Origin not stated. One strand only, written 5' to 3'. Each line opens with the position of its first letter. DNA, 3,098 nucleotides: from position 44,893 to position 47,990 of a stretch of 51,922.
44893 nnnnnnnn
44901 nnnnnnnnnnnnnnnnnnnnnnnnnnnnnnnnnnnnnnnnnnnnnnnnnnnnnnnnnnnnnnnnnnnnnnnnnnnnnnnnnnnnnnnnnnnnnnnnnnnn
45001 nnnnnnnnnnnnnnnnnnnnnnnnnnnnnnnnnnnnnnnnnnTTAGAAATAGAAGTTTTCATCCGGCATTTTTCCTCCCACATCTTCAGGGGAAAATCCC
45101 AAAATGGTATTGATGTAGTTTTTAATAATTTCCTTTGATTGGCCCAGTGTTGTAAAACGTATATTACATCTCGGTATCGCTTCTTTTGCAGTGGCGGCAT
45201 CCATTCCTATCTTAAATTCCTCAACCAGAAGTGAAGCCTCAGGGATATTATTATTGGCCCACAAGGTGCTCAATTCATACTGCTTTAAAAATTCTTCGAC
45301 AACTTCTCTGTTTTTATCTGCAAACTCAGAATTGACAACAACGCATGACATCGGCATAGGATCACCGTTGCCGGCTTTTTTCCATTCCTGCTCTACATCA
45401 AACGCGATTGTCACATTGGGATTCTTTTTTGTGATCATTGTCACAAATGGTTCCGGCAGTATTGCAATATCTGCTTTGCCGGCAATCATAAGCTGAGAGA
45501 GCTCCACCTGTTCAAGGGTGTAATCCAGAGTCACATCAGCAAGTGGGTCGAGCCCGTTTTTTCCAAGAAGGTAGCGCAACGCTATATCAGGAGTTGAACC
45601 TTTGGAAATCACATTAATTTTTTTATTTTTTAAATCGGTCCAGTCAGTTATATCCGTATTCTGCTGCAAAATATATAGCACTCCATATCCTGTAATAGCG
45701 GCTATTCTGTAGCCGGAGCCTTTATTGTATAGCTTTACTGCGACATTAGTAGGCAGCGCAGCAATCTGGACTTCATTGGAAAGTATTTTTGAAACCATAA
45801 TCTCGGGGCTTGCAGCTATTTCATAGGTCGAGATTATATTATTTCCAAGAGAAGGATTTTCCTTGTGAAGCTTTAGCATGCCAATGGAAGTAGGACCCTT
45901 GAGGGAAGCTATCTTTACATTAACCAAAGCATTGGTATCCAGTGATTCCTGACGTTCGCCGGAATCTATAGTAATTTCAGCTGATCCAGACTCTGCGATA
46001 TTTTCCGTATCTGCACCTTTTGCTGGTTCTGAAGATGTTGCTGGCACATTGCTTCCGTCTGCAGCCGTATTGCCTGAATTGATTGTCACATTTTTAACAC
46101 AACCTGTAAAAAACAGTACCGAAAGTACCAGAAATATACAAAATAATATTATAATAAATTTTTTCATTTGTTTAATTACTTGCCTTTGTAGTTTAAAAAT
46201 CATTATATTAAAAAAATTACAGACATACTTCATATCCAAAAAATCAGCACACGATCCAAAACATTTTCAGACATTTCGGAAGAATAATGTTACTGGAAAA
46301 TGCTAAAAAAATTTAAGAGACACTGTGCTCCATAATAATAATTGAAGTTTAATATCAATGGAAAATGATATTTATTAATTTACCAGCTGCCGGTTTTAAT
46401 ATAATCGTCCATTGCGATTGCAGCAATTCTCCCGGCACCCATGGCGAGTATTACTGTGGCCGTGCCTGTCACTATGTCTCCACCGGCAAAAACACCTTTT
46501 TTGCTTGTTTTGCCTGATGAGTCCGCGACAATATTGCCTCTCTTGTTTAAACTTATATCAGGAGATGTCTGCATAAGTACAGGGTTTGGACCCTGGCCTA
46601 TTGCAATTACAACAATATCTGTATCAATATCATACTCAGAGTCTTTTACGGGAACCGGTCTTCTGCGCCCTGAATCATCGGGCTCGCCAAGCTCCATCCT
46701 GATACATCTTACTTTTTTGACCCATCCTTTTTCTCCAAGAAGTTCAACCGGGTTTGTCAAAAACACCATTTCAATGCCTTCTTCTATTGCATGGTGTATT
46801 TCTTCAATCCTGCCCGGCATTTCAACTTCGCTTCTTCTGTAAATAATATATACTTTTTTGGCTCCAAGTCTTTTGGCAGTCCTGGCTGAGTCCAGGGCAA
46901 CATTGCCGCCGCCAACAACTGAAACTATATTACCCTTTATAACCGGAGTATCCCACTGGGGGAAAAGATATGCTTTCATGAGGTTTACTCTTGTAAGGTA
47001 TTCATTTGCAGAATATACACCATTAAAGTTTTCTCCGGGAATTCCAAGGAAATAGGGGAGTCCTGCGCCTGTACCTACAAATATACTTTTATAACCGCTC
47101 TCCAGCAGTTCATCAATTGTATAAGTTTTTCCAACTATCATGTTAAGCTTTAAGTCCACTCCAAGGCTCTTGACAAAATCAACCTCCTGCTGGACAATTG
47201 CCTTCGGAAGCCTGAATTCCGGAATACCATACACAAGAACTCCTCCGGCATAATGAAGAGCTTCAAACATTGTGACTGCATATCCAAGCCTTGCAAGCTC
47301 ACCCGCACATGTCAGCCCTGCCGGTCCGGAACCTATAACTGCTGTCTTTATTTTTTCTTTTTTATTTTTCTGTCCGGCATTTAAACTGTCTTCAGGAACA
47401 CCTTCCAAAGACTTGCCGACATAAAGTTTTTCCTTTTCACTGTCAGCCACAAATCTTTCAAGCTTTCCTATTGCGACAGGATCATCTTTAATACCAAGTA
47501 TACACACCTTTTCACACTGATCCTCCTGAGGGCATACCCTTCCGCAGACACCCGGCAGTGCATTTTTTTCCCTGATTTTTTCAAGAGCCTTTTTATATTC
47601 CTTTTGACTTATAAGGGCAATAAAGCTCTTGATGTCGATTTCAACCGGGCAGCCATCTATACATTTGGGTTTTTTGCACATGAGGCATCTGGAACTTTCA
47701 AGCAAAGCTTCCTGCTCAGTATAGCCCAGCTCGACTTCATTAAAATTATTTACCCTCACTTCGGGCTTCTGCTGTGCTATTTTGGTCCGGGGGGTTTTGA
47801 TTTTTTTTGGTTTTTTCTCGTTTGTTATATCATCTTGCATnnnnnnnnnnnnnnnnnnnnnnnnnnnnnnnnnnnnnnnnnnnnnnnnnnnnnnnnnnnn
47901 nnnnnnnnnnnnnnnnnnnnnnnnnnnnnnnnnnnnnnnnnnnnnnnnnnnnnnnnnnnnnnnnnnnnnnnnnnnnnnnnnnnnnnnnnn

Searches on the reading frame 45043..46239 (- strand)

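Call 24: search_protein_families(library=pfam, proteins=[window:45043-46239:-])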
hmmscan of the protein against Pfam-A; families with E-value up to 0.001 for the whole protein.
window:45043-46239:- (398 aa): 5 families
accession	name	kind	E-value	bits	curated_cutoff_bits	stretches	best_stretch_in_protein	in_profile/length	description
PF12974.12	Phosphonate-bd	-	1e-10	41.8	27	1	138-324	32-219/242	ABC transporter, phosphonate, periplasmic substrate-binding protein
PF13379.11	NMT1_2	-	1.5e-09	38.5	24.7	1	204-328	122-238/252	NMT1-like family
PF02621.19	VitK2_biosynth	-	4.7e-07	30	26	1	140-369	26-221/252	Menaquinone biosynthesis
PF09084.16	NMT1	-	1.6e-06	28.6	20.5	1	190-331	78-212/216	NMT1/THI5 like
PF16868.10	NMT1_3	-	0.00054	20.1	27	1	189-281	94-190/289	NMT1-like family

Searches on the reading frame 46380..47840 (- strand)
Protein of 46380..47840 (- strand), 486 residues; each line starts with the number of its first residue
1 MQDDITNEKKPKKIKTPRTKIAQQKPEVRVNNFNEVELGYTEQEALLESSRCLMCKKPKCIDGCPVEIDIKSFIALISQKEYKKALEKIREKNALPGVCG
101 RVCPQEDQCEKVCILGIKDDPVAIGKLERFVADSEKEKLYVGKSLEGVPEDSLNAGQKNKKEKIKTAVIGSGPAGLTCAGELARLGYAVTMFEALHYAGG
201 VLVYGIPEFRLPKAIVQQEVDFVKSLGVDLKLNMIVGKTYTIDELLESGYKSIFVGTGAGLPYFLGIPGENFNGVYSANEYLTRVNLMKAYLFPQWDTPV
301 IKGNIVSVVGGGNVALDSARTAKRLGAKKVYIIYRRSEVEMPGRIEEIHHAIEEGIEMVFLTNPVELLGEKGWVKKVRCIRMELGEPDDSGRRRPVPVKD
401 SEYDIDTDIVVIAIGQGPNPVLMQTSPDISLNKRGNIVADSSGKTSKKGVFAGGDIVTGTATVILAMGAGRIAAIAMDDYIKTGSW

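Call 24: search_protein_families(library=pfam, proteins=[window:46380-47840:-])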
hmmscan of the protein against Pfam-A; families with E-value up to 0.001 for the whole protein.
window:46380-47840:- (486 aa): 9 families
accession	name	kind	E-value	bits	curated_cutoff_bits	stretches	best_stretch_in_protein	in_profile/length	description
PF14691.11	Fer4_20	-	9.7e-42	141.8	25.8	1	29-138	1-111/113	Dihydroprymidine dehydrogenase domain II, 4Fe-4S cluster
PF07992.20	Pyr_redox_2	-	1.6e-36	126.7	26.1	1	165-470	2-291/291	Pyridine nucleotide-disulphide oxidoreductase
PF00070.33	Pyr_redox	-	5.7e-12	46.4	22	2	307-378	3-78/82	Pyridine nucleotide-disulphide oxidoreductase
PF01262.27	AlaDh_PNT_C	-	9.6e-07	28.9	23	0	276-337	3-61/214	Alanine dehydrogenase/PNT, C-terminal domain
PF13738.12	Pyr_redox_3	-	1.8e-06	27.9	30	0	301-367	162-229/305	Pyridine nucleotide-disulphide oxidoreductase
PF13450.12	NAD_binding_8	-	7.8e-06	26.5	21.9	1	168-200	1-33/68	NAD(P)-binding Rossmann-like domain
PF12831.13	FAD_oxidored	-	0.00025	20.9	27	0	167-205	3-41/416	FAD dependent oxidoreductase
PF01494.25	FAD_binding_3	-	0.00054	19.7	22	1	164-194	2-32/349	FAD binding domain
PF01946.23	Thi4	-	0.00081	19.1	26.2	0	167-229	21-83/235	Thi4 family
